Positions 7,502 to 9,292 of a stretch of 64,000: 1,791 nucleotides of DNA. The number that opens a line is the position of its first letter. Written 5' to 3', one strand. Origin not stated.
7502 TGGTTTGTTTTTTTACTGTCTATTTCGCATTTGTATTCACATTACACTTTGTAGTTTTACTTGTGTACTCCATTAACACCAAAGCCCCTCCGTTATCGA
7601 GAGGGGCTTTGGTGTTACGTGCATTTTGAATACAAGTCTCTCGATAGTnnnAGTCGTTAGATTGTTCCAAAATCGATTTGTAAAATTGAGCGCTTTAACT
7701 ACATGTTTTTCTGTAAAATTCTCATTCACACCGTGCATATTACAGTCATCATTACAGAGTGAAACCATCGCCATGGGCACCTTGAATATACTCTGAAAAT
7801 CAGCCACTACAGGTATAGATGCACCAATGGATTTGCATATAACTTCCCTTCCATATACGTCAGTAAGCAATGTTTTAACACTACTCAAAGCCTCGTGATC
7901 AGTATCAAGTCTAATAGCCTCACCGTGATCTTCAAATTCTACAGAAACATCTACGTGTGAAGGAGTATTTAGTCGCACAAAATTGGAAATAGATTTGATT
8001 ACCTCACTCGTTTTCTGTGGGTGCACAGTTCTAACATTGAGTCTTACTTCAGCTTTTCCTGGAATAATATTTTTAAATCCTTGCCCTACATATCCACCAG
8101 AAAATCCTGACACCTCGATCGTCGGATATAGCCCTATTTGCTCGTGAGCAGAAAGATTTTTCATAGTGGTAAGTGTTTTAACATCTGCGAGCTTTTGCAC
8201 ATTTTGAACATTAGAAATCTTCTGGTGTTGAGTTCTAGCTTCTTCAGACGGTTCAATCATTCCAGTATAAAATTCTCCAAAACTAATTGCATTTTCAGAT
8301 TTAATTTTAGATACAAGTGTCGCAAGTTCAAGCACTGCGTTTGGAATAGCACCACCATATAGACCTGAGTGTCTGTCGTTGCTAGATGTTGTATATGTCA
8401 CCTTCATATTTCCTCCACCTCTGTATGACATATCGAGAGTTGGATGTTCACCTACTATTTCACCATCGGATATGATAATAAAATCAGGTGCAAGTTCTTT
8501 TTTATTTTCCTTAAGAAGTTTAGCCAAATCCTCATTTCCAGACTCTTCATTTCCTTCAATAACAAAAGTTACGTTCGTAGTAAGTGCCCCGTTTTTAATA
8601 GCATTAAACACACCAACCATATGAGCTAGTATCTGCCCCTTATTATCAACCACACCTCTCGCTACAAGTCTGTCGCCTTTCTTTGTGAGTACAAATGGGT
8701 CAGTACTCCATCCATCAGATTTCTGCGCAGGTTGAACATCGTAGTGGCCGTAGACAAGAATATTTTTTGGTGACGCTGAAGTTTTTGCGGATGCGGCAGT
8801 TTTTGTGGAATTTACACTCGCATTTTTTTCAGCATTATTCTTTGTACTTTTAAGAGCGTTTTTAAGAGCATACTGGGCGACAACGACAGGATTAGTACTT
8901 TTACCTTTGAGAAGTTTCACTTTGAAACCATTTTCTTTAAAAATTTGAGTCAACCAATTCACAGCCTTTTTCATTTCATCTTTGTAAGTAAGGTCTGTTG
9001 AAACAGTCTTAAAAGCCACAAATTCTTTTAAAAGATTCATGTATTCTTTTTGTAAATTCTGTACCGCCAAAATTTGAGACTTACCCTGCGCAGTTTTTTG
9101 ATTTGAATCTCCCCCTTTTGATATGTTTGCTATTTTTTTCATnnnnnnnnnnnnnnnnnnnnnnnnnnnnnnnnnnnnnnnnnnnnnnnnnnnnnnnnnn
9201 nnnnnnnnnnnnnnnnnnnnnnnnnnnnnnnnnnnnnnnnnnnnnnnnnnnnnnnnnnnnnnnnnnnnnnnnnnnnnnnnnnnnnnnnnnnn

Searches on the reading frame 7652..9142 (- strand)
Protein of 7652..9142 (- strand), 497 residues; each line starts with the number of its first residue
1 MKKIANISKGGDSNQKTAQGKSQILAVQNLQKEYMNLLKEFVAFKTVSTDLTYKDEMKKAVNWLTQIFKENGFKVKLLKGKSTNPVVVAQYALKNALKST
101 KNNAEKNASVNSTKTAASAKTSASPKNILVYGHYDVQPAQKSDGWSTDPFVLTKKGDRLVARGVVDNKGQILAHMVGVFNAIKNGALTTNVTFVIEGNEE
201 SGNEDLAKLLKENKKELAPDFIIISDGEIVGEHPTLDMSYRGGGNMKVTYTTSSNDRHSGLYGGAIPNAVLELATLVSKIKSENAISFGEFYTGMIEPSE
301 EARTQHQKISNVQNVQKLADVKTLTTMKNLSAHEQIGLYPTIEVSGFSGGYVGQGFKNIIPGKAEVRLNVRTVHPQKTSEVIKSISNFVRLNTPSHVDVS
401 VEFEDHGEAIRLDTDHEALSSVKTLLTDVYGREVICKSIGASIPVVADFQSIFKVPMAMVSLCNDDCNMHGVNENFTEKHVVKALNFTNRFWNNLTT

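Call 85: search_protein_families(library=pfam, proteins=[window:7652-9142:-], max_evalue=0.001)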
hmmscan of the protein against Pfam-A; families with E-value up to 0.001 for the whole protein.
window:7652-9142:- (497 aa): 2 families
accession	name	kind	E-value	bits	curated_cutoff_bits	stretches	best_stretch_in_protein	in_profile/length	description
PF01546.33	Peptidase_M20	-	8.5e-26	91.6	24.6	1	129-493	1-205/206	Peptidase family M20/M25/M40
PF07687.19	M20_dimer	-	2.2e-13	50.6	21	1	244-390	5-100/107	Peptidase dimerisation domain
